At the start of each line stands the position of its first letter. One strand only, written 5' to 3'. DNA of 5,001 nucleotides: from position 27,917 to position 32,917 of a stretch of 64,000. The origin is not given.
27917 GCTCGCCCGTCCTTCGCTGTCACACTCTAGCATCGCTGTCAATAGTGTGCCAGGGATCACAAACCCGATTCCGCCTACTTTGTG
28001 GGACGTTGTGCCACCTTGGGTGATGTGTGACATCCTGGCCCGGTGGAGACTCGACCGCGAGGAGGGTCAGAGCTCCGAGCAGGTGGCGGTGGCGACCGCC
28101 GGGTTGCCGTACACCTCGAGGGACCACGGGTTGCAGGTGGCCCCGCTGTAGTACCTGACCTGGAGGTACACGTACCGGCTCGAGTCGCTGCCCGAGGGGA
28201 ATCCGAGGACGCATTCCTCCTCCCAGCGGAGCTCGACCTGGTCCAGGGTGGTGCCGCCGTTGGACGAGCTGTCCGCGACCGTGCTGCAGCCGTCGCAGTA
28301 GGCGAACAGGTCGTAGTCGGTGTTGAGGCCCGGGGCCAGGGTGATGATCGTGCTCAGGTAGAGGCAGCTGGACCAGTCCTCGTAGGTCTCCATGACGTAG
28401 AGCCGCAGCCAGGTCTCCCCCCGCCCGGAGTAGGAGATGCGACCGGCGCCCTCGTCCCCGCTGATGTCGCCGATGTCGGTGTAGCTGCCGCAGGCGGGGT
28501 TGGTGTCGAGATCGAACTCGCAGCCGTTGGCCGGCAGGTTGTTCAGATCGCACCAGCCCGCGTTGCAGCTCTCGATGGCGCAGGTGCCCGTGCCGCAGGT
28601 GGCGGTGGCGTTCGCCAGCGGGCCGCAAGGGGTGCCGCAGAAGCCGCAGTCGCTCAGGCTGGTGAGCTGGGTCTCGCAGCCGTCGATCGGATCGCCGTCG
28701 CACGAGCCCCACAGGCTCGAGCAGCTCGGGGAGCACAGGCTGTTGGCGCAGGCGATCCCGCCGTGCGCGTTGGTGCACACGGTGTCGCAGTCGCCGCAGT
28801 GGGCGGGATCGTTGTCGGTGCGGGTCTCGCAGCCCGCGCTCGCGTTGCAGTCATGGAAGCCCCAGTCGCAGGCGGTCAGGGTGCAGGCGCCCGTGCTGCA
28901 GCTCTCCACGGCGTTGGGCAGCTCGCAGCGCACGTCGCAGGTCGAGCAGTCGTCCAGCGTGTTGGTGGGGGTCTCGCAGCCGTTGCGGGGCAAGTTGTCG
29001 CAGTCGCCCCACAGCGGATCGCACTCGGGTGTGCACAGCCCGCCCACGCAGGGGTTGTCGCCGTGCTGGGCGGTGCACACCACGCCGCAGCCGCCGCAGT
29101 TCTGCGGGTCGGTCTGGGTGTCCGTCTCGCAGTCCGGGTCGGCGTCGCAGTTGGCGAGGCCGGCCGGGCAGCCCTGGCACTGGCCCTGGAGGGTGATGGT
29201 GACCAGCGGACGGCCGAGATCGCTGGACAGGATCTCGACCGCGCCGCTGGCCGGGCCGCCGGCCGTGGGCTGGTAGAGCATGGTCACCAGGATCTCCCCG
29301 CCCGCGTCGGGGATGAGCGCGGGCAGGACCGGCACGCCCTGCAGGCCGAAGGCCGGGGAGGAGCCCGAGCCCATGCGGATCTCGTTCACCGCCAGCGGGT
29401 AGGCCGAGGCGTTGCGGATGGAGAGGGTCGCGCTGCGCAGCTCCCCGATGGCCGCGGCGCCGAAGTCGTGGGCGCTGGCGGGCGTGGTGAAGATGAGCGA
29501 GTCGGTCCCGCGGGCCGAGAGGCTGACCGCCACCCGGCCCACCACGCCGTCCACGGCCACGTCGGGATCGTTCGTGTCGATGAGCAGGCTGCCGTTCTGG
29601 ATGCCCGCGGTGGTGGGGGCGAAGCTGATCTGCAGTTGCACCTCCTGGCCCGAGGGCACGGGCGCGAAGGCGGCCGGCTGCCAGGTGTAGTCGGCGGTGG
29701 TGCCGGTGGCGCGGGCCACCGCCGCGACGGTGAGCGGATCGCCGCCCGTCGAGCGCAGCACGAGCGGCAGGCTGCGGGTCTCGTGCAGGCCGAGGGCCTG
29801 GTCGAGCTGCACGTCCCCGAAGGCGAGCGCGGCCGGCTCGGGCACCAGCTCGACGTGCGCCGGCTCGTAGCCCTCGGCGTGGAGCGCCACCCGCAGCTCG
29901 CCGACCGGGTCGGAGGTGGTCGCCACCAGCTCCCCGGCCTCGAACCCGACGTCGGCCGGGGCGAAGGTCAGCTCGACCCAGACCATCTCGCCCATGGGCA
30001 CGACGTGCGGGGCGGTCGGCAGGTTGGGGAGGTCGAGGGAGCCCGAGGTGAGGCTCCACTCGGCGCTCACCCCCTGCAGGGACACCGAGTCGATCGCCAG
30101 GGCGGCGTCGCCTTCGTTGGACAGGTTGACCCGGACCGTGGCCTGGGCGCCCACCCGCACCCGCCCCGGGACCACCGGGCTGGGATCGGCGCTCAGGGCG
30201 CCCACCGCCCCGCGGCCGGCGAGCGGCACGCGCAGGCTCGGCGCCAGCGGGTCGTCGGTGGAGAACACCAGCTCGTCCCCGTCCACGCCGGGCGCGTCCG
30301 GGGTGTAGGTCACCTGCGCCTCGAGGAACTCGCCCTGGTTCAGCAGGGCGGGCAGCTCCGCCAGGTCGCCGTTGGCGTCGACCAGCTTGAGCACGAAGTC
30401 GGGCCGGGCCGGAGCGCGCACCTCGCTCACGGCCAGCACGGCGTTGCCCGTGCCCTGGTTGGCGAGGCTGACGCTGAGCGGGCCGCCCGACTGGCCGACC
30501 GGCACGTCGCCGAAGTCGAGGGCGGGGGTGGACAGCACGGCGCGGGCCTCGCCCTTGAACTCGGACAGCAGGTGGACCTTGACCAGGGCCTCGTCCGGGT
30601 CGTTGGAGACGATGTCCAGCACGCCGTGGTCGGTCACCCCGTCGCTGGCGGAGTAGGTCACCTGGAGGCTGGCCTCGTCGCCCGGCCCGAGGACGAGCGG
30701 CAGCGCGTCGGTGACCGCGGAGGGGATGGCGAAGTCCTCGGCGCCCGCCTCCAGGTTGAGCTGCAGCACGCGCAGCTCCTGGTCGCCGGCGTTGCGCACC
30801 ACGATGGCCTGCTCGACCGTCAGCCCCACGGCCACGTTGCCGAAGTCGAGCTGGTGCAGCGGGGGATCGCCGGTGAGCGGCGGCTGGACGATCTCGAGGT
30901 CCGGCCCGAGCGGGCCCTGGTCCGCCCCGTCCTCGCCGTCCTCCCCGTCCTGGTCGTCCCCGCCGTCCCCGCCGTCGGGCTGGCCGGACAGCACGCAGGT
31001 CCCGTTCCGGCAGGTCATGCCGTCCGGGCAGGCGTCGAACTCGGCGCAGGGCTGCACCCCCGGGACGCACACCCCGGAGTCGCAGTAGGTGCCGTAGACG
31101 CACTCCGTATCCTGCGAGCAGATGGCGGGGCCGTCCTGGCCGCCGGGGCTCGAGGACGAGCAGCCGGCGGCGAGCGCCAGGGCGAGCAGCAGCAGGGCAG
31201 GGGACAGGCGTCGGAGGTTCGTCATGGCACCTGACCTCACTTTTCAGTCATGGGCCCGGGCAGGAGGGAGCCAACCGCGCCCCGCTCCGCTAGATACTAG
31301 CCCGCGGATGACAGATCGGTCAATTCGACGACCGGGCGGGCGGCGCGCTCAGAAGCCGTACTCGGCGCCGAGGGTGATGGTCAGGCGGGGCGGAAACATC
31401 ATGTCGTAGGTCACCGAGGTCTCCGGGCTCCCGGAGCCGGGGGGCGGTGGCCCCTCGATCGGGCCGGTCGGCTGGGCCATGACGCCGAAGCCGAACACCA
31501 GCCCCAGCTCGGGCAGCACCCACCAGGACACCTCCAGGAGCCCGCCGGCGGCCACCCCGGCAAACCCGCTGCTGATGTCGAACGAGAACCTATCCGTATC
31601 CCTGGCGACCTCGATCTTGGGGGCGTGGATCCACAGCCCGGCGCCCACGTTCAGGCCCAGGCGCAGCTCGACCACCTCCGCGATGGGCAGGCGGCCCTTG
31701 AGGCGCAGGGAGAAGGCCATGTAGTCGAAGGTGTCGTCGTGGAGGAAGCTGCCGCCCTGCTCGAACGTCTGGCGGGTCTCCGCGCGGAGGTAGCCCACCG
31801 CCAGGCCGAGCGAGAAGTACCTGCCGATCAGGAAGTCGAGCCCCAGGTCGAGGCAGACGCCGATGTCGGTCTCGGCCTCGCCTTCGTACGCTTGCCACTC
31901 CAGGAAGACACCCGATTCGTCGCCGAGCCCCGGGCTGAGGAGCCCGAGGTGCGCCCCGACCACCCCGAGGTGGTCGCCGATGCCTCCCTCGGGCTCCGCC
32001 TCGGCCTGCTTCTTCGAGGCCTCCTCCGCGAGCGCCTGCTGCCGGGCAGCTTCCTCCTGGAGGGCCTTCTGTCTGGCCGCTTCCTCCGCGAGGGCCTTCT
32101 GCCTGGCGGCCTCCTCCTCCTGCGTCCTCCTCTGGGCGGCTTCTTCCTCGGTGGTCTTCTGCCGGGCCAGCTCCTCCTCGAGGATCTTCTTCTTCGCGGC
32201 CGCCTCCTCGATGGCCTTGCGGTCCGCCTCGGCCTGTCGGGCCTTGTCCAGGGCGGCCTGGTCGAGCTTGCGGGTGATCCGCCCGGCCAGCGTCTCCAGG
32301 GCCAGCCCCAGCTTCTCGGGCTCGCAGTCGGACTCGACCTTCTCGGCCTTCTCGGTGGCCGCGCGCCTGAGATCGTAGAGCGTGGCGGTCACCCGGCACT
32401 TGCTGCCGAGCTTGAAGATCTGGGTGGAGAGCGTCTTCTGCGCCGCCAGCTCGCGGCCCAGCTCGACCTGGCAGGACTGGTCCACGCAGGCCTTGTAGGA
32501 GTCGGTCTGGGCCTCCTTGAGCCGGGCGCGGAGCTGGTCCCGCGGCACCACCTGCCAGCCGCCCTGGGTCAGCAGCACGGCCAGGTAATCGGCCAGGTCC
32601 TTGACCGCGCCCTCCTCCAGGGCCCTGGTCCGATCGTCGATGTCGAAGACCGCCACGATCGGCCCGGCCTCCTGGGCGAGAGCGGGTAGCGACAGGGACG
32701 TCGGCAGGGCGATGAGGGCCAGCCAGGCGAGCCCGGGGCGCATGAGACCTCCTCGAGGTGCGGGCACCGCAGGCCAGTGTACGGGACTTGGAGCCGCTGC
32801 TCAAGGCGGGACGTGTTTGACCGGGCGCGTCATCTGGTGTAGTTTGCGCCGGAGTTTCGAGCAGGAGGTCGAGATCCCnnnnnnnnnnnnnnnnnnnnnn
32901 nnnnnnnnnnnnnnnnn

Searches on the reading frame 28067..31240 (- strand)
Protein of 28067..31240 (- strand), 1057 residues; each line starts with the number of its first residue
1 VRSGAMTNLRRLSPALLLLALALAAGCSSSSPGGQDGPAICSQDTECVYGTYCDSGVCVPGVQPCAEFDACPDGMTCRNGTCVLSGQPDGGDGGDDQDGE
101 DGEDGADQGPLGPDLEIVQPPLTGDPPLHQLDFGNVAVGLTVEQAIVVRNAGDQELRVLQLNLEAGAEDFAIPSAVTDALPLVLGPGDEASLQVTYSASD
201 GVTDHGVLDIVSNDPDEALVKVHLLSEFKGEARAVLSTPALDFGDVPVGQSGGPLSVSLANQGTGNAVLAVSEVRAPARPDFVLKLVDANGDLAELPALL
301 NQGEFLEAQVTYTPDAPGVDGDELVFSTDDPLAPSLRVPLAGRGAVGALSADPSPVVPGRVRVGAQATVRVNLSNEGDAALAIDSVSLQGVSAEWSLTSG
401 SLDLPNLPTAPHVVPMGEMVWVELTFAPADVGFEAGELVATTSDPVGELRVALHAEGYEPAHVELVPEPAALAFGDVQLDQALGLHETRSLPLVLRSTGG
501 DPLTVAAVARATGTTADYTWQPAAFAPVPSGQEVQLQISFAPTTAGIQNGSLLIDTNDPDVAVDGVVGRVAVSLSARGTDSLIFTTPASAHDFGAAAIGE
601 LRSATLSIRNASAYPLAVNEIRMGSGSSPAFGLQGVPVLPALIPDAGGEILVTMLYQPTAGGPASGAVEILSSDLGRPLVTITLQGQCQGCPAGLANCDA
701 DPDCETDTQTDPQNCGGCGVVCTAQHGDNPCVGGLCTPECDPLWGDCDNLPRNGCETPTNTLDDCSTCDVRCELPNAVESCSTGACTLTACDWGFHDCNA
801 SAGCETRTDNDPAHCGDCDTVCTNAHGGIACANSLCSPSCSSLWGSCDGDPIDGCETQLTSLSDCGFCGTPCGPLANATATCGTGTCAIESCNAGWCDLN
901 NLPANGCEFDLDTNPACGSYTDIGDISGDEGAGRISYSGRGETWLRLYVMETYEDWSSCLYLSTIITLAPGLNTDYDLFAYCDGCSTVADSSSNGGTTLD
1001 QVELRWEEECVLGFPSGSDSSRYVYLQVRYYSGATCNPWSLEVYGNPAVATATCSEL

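Call 17: search_protein_families(library=pfam, proteins=[window:28067-31240:-], max_evalue=0.01)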
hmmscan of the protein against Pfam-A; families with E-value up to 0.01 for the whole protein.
window:28067-31240:- (1057 aa): 5 families
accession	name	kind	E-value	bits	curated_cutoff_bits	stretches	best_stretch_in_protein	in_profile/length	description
PF15780.11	ASH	-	3.8e-24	85.2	27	2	129-214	12-92/98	Abnormal spindle-like microcephaly-assoc'd, ASPM-SPD-2-Hydin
PF22073.2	Cep192_D4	-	6.6e-19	68.6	35.5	1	129-213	9-95/112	Cep192 domain 4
PF22544.2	HYDIN_VesB_CFA65-like_Ig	-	5.9e-17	62.2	25.5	1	130-200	9-74/100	HYDIN/CFA65/VesB-like, Ig-like domain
PF07610.17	DUF1573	-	1.3e-09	38.4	26.1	0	494-559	24-86/98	Protein of unknown function (DUF1573)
PF21633.3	MOV-10_Ig-like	-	0.0036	17.8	27.4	0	144-199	36-93/126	Helicase MOV-10, Ig-like domain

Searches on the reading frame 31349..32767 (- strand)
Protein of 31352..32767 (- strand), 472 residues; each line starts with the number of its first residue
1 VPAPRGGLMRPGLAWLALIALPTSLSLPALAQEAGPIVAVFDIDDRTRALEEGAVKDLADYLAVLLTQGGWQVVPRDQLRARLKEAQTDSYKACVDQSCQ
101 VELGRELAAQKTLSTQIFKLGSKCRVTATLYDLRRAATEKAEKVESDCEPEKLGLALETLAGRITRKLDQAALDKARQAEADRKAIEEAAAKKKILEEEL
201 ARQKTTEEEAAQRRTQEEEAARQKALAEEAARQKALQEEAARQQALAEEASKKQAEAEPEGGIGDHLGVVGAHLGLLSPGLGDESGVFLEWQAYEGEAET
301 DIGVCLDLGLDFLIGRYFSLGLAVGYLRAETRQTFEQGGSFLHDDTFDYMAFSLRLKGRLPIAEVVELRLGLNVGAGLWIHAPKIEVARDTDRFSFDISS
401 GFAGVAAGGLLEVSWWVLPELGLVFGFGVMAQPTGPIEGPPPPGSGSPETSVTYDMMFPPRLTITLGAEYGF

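Call 4: search_protein_families(library=pfam, proteins=[window:31352-32767:-], max_evalue=1)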
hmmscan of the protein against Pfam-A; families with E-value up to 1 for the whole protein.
seq(472 aa): 3 families
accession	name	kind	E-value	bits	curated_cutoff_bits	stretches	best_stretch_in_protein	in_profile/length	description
PF13505.12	OMP_b-brl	-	0.028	15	28.7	1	296-408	36-135/175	Outer membrane protein beta-barrel domain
PF01080.22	Presenilin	-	0.088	12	34.3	1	188-253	239-304/408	Presenilin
PF17380.7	DUF5401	-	0.19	10.3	25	1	165-258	447-540/721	Family of unknown function (DUF5401)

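Call 5: search_protein_families(library=ncbifam, proteins=[window:31352-32767:-], max_evalue=1)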
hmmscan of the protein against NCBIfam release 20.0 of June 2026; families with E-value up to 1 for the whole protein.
seq(472 aa): 3 families
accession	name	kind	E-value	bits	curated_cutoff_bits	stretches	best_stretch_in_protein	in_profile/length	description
TIGR02794.1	tolA_full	equivalog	0.04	13.1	59.45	1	167-257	152-240/362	cell envelope integrity protein TolA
NF038053.1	hist_H1_lk_Burk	equivalog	0.3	11.3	80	1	173-256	68-159/195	histone H1-like DNA-binding protein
NF011492.0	PRK14900.1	equivalog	0.93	7.2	1783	0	163-253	850-938/1044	valine--tRNA ligase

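Call 41: search_protein_families(library=pfam, alignment_id=A4, max_evalue=0.1)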
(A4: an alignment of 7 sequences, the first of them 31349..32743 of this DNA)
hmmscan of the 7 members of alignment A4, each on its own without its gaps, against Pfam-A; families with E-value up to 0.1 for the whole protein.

A. member 1, window:31349-32743:- (464 aa): 2 families
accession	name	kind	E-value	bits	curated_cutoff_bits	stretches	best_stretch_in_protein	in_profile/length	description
PF13505.12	OMP_b-brl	-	0.027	15.1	28.7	1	288-400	36-135/175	Outer membrane protein beta-barrel domain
PF01080.22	Presenilin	-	0.085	12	34.3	0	180-245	239-304/408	Presenilin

B. families by the number of members that match (of 7 scanned): 4 families
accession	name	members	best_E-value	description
PF13505.12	OMP_b-brl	3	8.1e-06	Outer membrane protein beta-barrel domain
PF05887.16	Trypan_PARP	3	0.0018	Procyclic acidic repetitive protein (PARP)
PF13036.11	LpoB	1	0.019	Peptidoglycan-synthase activator LpoB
PF01080.22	Presenilin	1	0.085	Presenilin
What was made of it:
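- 31352..31981 (-): Gene B C-terminal all-β domain of about 210 aa ending ...LGAEYGF, a probable outer-membrane β-barrel. Pfam OMP_b-brl gives 0.027 in B and 8.1e-6 in orthologs, in 3 of 7 sequences (call 41).
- On OMP_b-brl (PF13505), for the C-terminus of B: B scores 15.1 bits with E = 0.027, while orthologs reach 8.1e-6 in 3 of 7 sequences (call 41).
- OMP_b-brl hits reach 8.1e-6 (call 41). B carries its own OM β-barrel (call 41).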

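Call 46: predict_structure(protein=window:31349-32743:-)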
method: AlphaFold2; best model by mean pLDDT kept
length: 464 residues; sequences in the alignment: 1
mean_pLDDT: 45.5   pTM: 0.26
mean pLDDT of the five models: 45.5, 41.0, 40.1, 39.5, 38.7
residues with pLDDT >= 90: 10; 70-90: 63; 50-70: 19; < 50: 372
segments of 3 or more residues with pLDDT < 50: 1-153, 246-250, 252-406, 411-464
pLDDT, mean of each block of 10 residues (from residue 1): 34 37 40 38 37 43 46 43 35 28 32 30 36 39 42 50 78 89 90 86 84 82 79 68 45 35 31 36 36 36 38 33 35 32 37 45 41 39 40 39 46 43 40 44 31 31 32
secondary structure, 60 per line:
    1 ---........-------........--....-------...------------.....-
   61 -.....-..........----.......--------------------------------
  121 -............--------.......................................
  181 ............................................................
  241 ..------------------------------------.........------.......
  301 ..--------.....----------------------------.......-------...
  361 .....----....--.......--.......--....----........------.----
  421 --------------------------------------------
elements in order: H4-11 H19-26 E29-32 E55-59 E62-66 H68-77 H82-88 H122-133 H142-242 E279-287 E294-302 E311-315 E344-350 E358-365 E370-373 E376-382 E385-391 E394-397 E402-409
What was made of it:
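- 31982..32263 (-): Gene B Glu/Ala/Lys/Gln-rich α-helical spacer (about 95 residues). This is the only confident part of the single-sequence AF2 model: helix 142-242, pLDDT 78-90 (call 46).
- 31352..31981 (-): The AF2 strands are low-confidence (call 46).
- On OMP_b-brl (PF13505), for the C-terminus of B: AF2 predicts about 10 strands, but at pLDDT below 50 (call 46).
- The full-length model is unreliable (pLDDT 45, call 46).
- Tried and rejected: The single-sequence run gave pLDDT 45, so I did not use it for fold search (call 46).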

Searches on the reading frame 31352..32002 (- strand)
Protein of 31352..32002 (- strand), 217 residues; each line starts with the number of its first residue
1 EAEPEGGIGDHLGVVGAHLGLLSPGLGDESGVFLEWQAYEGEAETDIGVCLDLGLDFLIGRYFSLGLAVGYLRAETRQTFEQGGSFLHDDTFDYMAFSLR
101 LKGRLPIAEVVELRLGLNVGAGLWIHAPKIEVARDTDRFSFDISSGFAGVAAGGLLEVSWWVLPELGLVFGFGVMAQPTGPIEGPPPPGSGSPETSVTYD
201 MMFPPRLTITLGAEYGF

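Call 27: find_homologous_proteins(query=window:31352-32002:-)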
Query seq(217 aa) (217 aa): 1 proteins with E <= 0.001 among 1295 candidates.
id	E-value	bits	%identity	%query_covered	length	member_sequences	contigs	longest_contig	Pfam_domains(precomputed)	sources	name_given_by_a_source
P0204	5.1e-140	483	100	100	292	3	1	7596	-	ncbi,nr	ncbi:MAG TPA: hypothetical protein P5076_13510, partial [Myxococcota bacterium]|nr:hypothetical prot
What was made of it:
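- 31349..32743 (-): Gene B, 464 aa plus stop: signal peptide, four-Cys domain, long charged helix and probable OM β-barrel. The C-terminus is 100% identical to a Myxococcota MAG protein, P0204 (call 27).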

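Call 58: search_solved_structures(query=A5, max_evalue=10)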
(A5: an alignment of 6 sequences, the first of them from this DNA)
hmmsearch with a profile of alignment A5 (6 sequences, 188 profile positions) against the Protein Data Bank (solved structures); distinct sequences matched with E-value up to 10: 2.
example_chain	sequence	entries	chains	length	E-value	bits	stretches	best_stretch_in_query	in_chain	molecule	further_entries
6bsq_A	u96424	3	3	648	0.18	14.8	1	4-43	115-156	PBP4 protein | pencillin binding protein 4 (PBP4) | penicillin-binding protein 4 (PBP4)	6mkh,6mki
6bsr_A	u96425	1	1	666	0.18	14.8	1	4-43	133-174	PBP4 protein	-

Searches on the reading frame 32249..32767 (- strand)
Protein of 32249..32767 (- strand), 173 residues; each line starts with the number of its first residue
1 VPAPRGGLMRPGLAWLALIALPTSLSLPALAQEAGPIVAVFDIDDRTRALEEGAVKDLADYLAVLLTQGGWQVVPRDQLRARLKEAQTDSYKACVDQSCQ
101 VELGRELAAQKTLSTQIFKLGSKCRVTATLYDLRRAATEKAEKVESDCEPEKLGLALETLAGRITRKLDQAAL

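Call 7: find_homologous_proteins(query=window:32249-32767:-, max_evalue=0.001)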
Query seq(173 aa) (173 aa): 22 proteins with E <= 0.001 among 937 candidates.
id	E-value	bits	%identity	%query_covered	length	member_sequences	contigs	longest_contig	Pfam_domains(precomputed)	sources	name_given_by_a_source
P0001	2.0e-41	159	50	94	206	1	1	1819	-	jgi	-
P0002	9.8e-40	154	57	75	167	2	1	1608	-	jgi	-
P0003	3.3e-39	152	51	88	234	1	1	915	-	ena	-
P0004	5.2e-39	151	48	92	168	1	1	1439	-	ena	-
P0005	8.1e-39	151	56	77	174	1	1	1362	-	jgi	jgi:hypothetical protein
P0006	6.9e-36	141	49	86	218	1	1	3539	-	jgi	jgi:hypothetical protein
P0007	1.1e-35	141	45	88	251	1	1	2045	-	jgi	-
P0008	7.7e-35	138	49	81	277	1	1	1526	-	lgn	-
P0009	2.9e-34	136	46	84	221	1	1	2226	-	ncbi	ncbi:MAG: hypothetical protein E3J64_06560, partial [Anaerolineales bacterium]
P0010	4.2e-34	135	49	80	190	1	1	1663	-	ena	-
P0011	4.2e-34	135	51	77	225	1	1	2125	-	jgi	jgi:hypothetical protein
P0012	1.0e-33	134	58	68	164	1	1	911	-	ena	-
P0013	1.5e-32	130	51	80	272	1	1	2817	-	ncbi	-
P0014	4.3e-32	129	48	71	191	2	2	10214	-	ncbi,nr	ncbi:MAG TPA: hypothetical protein PK668_28210, partial [Myxococcota bacterium]|nr:hypothetical prot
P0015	1.3e-30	124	45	90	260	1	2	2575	-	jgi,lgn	-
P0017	1.3e-28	118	45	80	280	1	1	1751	PF13036.12,PF11684.14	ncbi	-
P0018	1.4e-28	118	52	67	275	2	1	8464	PF11684.14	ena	-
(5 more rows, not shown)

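Call 52: search_protein_families(library=pfam, proteins=[P0017, P0018], max_evalue=0.01)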
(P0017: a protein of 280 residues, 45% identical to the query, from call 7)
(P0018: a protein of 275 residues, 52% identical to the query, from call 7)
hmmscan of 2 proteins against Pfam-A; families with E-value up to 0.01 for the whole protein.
P0017 (280 aa): 3 families
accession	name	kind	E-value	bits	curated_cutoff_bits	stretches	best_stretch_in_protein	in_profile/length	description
PF11684.13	DUF3280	-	8.8e-07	29.7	30.1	1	34-137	14-117/138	Protein of unknown function (DUF2380)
PF13036.11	LpoB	-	1.2e-05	25.7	22.3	1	17-127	21-136/147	Peptidoglycan-synthase activator LpoB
PF03783.19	CsgG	-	0.00055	19.7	20.8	1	21-73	5-64/210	Curli production assembly/transport component CsgG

P0018 (275 aa): 3 families
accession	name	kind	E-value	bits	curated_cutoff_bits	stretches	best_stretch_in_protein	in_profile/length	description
PF11684.13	DUF3280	-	2.7e-06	28.1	30.1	1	38-140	18-120/138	Protein of unknown function (DUF2380)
PF13036.11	LpoB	-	4.1e-05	24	22.3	1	17-127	21-136/147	Peptidoglycan-synthase activator LpoB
PF03783.19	CsgG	-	0.00058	19.7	20.8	1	23-73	7-64/210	Curli production assembly/transport component CsgG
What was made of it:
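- On DUF3280 (PF11684): The best relative inspected scores 29.7 bits (call 52).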
